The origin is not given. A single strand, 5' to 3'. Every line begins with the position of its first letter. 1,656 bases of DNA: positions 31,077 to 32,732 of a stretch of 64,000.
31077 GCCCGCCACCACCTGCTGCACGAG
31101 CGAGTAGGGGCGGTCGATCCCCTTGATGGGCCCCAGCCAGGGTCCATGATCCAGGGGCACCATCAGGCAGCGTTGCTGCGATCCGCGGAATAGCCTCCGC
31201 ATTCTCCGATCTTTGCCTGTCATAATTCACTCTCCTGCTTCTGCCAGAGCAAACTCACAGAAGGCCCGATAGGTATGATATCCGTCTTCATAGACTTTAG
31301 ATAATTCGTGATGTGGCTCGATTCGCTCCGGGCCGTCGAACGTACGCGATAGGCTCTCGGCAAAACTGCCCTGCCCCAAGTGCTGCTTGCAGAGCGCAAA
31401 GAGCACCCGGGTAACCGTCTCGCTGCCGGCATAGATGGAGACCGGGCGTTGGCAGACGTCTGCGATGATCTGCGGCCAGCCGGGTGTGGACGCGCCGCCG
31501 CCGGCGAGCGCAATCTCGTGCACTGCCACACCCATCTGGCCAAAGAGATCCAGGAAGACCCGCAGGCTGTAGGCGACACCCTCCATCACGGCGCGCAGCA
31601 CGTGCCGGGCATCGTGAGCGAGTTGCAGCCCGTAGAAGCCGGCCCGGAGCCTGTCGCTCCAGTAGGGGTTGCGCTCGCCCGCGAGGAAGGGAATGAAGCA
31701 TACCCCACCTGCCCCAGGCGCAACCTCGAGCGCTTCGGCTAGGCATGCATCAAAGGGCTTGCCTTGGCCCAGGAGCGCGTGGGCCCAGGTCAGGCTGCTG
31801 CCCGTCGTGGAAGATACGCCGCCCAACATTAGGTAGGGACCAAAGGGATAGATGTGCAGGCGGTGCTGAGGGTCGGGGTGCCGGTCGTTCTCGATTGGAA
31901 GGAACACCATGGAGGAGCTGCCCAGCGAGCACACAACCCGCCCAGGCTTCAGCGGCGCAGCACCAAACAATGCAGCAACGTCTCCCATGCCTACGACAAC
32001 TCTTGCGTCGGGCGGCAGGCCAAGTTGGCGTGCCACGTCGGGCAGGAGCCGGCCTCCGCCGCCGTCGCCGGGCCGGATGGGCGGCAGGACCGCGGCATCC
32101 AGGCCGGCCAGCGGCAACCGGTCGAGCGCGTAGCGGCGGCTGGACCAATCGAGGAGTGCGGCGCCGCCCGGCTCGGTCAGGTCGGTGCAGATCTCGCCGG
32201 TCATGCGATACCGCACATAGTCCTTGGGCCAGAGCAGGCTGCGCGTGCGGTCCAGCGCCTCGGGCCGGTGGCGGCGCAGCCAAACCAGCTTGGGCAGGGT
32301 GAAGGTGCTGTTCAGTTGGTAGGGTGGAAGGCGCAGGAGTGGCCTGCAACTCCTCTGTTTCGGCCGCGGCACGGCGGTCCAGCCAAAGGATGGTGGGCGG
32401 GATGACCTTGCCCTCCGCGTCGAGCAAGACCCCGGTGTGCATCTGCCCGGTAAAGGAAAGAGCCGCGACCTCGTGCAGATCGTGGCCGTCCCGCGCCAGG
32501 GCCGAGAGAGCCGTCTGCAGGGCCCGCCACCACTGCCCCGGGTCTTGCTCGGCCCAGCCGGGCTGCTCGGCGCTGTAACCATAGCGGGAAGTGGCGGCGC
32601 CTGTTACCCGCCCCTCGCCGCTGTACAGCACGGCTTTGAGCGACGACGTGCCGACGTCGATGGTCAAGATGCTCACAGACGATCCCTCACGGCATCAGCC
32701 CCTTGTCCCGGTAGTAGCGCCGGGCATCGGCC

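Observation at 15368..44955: About 22-kb co-directional catabolic island mixing tungsten AORs, ATZ/TRZ amidohydrolases, PreA-like and M20 enzymes, an Ftr-like formyltransferase and a non-pyrrolysine corrinoid methyltransferase module; substrate unknown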

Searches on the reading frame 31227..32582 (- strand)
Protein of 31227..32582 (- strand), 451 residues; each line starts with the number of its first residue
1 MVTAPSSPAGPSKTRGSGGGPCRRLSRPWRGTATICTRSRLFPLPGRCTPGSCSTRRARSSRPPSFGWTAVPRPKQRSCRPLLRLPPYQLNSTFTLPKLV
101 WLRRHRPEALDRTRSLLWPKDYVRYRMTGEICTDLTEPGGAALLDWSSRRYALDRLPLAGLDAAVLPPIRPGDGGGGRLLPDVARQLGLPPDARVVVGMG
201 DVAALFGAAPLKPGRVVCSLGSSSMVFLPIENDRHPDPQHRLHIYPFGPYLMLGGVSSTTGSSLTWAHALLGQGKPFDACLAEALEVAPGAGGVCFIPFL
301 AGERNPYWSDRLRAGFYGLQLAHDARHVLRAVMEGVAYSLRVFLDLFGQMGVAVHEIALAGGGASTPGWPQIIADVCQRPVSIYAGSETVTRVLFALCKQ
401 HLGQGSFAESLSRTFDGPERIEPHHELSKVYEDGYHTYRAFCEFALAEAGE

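Call 4: search_protein_families(library=pfam, proteins=[window:31227-32582:-], max_evalue=0.00001)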
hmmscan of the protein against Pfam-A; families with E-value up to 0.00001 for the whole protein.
window:31227-32582:- (451 aa): 2 families
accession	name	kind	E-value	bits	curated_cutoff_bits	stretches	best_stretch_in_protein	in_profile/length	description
PF02782.22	FGGY_C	-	9.2e-27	94.5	27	1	217-390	2-186/198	FGGY family of carbohydrate kinases, C-terminal domain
PF00370.27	FGGY_N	-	4.6e-19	69.4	28.8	1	90-206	127-244/245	FGGY family of carbohydrate kinases, N-terminal domain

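Call 9: search_protein_families(library=ncbifam, proteins=[window:31227-32582:-], max_evalue=0.00001)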
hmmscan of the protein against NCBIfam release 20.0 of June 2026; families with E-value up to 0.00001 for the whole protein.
window:31227-32582:- (451 aa): 11 families
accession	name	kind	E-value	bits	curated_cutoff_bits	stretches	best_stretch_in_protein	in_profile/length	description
TIGR01312.1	XylB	equivalog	3.1e-67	227.2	380.25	1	92-441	127-479/481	xylulokinase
NF011601.0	PRK15027.1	equivalog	9.7e-42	143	912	1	92-387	125-420/484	xylulokinase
TIGR01314.1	gntK_FGGY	equivalog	1.6e-35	122.6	648.55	1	95-432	131-480/505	gluconokinase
TIGR02628.1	fuculo_kin_coli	equivalog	1.4e-21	77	470.9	2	93-210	131-249/465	L-fuculokinase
NF008187.0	PRK10939.1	equivalog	1.7e-19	69.9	528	1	95-203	138-246/521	autoinducer-2 kinase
NF003154.0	PRK04123.1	equivalog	8.7e-19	67.6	428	1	284-446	373-538/554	ribulokinase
TIGR01311.1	glycerol_kin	equivalog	4.6e-17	61.5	590.35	1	90-390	129-438/496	glycerol kinase GlpK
TIGR01234.1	L-ribulokinase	equivalog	1.3e-13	50.6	583.25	1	287-441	369-526/536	ribulokinase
TIGR01315.1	5C_CHO_kinase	subfamily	2.4e-12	46.4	408.7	1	292-420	379-510/541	FGGY family pentulose kinase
NF000756.0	PRK00047.1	subfamily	4.4e-11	41.7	498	1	122-390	169-440/502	glycerol kinase GlpK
TIGR02627.1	rhamnulo_kin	equivalog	3.7e-07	29.1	527.95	0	92-171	127-206/454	rhamnulokinase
